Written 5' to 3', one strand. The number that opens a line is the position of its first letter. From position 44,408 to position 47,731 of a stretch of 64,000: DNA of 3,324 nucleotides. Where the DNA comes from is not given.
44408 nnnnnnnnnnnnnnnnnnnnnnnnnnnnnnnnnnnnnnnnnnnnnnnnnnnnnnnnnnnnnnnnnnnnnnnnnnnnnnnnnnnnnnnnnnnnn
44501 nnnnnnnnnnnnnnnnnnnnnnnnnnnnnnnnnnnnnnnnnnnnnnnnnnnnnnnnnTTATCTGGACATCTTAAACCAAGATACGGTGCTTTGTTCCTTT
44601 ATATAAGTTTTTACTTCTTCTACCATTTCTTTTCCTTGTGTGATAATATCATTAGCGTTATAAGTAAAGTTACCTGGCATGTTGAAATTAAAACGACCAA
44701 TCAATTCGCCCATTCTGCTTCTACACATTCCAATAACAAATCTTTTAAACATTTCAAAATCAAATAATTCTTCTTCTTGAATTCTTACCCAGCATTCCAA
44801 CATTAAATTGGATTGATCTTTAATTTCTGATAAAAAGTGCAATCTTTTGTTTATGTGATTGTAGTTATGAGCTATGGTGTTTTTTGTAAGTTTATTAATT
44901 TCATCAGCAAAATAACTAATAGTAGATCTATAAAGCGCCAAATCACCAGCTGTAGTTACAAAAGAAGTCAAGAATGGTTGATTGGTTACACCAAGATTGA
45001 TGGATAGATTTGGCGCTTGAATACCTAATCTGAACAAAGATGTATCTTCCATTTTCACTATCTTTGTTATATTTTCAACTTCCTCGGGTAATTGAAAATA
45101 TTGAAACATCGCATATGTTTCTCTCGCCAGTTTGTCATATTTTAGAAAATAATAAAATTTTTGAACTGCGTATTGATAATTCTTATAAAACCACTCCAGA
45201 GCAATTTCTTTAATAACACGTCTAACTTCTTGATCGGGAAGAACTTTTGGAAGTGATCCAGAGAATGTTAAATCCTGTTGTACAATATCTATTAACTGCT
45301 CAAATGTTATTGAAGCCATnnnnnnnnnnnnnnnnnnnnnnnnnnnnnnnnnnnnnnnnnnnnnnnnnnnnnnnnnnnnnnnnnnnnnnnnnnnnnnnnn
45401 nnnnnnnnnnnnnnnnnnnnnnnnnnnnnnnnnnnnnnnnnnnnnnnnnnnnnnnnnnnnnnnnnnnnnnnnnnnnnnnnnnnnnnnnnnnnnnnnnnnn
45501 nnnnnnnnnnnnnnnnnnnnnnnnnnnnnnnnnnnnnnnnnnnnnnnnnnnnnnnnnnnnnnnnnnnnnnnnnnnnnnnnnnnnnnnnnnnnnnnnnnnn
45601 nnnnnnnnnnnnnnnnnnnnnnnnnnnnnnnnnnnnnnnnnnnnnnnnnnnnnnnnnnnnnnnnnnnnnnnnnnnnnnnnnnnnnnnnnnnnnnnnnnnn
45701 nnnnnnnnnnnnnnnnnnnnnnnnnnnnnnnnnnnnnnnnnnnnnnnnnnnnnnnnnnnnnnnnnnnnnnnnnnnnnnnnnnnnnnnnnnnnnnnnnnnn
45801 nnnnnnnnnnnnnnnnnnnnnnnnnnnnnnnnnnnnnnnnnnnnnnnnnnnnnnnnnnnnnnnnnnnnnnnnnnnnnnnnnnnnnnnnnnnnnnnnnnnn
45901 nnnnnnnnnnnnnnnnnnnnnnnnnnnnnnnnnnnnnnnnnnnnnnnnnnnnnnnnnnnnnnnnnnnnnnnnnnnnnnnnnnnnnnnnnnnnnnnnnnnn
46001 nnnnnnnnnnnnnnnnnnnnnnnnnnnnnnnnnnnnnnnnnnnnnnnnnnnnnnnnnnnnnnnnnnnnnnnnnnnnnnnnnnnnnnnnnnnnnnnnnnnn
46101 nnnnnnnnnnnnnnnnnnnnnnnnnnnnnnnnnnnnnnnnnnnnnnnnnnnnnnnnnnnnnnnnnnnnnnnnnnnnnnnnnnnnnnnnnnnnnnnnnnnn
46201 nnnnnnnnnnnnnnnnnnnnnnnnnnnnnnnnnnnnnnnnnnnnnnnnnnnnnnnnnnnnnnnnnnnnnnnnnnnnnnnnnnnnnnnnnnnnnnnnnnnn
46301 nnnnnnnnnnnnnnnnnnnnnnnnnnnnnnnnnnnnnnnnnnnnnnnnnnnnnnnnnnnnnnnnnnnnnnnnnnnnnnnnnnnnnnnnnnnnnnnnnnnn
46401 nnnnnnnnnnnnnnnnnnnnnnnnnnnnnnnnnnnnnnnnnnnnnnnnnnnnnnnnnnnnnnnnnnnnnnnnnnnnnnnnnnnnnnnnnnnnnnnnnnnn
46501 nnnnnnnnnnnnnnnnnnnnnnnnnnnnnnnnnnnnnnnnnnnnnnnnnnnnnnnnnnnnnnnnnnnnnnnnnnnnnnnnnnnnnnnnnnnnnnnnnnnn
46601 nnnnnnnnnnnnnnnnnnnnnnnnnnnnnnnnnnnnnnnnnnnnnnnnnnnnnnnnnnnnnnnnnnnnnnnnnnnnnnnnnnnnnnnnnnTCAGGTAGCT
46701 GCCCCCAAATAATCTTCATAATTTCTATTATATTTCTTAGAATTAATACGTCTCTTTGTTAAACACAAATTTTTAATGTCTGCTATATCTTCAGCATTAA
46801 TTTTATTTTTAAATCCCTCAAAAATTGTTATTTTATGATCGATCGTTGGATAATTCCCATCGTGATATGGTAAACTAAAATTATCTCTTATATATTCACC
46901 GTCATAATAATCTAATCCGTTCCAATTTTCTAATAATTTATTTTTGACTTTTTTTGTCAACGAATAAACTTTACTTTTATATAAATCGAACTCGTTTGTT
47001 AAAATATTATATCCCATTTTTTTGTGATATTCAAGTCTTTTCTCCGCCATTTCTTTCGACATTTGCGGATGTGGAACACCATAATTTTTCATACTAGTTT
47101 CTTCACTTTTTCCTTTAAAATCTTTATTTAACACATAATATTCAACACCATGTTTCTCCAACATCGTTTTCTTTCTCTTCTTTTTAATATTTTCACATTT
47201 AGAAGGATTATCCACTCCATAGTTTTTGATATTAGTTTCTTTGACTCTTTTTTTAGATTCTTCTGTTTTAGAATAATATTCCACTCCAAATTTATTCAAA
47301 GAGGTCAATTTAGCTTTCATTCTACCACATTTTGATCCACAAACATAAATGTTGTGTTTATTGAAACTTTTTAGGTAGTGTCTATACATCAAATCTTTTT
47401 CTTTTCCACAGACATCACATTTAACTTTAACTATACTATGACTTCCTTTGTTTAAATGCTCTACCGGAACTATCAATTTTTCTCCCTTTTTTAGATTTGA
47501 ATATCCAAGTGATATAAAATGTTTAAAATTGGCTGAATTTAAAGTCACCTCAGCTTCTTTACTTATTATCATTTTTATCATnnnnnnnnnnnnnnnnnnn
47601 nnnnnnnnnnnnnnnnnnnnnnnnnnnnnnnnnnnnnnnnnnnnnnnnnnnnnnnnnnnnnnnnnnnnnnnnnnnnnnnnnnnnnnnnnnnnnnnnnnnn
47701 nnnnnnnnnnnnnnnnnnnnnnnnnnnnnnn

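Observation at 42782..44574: Unannotated 47-aa ribbon-helix-helix genes translationally coupled to homing-endonuclease-like paralogs (two instances)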

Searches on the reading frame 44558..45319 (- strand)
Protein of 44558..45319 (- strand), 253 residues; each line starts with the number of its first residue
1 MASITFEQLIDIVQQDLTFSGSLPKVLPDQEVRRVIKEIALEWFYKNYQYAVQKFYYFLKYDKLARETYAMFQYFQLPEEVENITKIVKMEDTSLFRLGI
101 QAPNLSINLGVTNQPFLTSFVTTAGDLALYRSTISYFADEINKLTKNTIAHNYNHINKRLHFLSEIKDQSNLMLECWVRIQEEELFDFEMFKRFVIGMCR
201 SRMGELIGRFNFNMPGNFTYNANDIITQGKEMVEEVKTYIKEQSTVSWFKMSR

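Call 19: search_protein_families(library=phrogs, proteins=[window:44558-45319:-], max_evalue=0.001)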
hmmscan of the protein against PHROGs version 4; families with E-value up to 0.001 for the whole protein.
window:44558-45319:- (253 aa): 2 families
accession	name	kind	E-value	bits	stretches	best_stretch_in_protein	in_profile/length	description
phrog_211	-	connector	7.1e-18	65.3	1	8-245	729-964/976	head-tail adaptor Ad2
phrog_33282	-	unknown function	0.00062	21.1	0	154-193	18-57/67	-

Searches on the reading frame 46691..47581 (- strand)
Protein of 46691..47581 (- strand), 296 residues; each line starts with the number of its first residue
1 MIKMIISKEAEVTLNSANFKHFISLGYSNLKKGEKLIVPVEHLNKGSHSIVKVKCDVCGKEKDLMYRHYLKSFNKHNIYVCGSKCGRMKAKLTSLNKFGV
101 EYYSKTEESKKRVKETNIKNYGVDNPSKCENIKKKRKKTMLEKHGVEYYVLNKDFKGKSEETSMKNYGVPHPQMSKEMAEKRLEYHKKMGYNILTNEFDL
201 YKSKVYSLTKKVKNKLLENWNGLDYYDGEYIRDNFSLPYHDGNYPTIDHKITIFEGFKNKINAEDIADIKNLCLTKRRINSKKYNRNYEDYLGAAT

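Call 6: search_protein_families(library=pfam, proteins=[window:46691-47581:-], max_evalue=1)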
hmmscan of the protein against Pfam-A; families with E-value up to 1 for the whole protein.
window:46691-47581:- (296 aa): 4 families
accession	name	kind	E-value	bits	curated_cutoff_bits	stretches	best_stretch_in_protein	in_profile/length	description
PF24308.1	DUF7487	-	8.2e-16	59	27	1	89-183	25-119/220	Family of unknown function (DUF7487)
PF21817.3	CapR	-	0.029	15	24.2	1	44-75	24-52/67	CapR homology domain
PF02298.23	Cu_bind_like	-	0.044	14.2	20.8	0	106-153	28-76/84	Plastocyanin-like domain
PF14471.11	DUF4428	-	0.1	12.9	27.8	1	54-83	1-25/51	Domain of unknown function (DUF4428)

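Call 7: search_protein_families(library=phrogs, proteins=[window:46691-47581:-], max_evalue=1)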
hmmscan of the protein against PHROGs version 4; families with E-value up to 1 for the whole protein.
window:46691-47581:- (296 aa): 4 families
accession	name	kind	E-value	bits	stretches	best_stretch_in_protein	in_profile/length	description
phrog_12131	-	DNA, RNA and nucleotide metabolism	8.5e-22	78.6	1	4-181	1-177/313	homing endonuclease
phrog_5104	-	unknown function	7.6e-21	75.7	1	4-290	1-204/228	-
phrog_3339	-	DNA, RNA and nucleotide metabolism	2.9e-12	47.4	1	45-260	66-215/536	homing endonuclease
phrog_9645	-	DNA, RNA and nucleotide metabolism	0.011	16.4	1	229-291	30-77/168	HNH endonuclease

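Call 30: find_related_loci(query=window:46691-47572:-, collection=viral_contigs, flank=2500)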
Query window:46691-47572:- (293 aa) in viral_contigs; peptide patterns used: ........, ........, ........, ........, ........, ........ (x = any residue, [..] = any of these).
20 stretches matched a pattern; 1 encode a relative of the query (tblastn E <= 1e-3); 1 distinct loci.
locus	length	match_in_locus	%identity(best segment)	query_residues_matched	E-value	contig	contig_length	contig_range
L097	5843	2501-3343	39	1-283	9e-56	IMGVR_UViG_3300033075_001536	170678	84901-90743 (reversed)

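Call 54: search_solved_structures(query=window:46691-47572:-, max_evalue=1, show_alignments=1)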
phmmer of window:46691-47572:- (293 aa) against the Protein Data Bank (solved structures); distinct sequences matched with E-value up to 1: 1.
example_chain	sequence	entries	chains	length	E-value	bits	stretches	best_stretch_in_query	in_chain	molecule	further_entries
6fqx_A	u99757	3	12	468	0.043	16.5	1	98-142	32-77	6-phosphogluconate dehydrogenase, decarboxylating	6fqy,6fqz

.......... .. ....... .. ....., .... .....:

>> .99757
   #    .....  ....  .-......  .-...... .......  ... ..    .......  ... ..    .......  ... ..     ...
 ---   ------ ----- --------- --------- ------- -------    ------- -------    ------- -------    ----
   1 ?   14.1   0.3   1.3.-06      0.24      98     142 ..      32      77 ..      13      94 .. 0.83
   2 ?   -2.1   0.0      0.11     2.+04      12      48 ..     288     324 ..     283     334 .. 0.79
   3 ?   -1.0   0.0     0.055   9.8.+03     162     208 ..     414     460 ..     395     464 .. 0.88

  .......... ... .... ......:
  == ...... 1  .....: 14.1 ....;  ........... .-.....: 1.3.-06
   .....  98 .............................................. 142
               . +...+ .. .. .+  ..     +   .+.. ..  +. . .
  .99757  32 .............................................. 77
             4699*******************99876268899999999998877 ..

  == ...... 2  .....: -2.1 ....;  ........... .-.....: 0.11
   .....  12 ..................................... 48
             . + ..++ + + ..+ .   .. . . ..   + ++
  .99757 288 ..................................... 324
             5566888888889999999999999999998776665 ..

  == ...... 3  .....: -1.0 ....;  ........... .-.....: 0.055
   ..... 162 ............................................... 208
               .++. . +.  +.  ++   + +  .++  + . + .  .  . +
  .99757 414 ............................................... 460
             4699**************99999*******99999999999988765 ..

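Call 85: search_solved_structures(query=A6, max_evalue=5, show_alignments=2)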
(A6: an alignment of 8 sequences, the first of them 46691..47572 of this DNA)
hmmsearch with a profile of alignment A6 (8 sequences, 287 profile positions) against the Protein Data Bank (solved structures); distinct sequences matched with E-value up to 5: 11.
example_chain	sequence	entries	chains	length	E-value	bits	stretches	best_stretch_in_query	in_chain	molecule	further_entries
8ste_A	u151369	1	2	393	0.26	14.1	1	131-207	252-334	Solute carrier family 12 member 2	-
7smp_B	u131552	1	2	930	1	12.2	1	131-207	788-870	Solute carrier family 12 member 2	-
7mxo_A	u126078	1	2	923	1.1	12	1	131-207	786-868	Solute carrier family 12 member 2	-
7sfl_A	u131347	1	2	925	1.2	11.9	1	132-207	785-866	Solute carrier family 12 member 2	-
9c0e_A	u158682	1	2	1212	1.4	11.7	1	131-207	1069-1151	Solute carrier family 12 member 2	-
6pzt_B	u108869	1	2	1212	1.4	11.7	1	131-207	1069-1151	Solute carrier family 12 member 2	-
7d10_A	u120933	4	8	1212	1.4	11.7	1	131-207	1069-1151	Solute carrier family 12 member 2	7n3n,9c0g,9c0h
7s1y_A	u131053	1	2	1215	1.4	11.7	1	131-207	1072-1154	Solute carrier family 12 member 2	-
7s1x_B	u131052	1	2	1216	1.4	11.7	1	131-207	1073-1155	Solute carrier family 12 member 2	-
7s1z_A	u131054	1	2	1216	1.4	11.7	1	131-207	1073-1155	Solute carrier family 12 member 2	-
7zgo_A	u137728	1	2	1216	1.4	11.7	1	131-207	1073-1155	Solute carrier family 12 member 2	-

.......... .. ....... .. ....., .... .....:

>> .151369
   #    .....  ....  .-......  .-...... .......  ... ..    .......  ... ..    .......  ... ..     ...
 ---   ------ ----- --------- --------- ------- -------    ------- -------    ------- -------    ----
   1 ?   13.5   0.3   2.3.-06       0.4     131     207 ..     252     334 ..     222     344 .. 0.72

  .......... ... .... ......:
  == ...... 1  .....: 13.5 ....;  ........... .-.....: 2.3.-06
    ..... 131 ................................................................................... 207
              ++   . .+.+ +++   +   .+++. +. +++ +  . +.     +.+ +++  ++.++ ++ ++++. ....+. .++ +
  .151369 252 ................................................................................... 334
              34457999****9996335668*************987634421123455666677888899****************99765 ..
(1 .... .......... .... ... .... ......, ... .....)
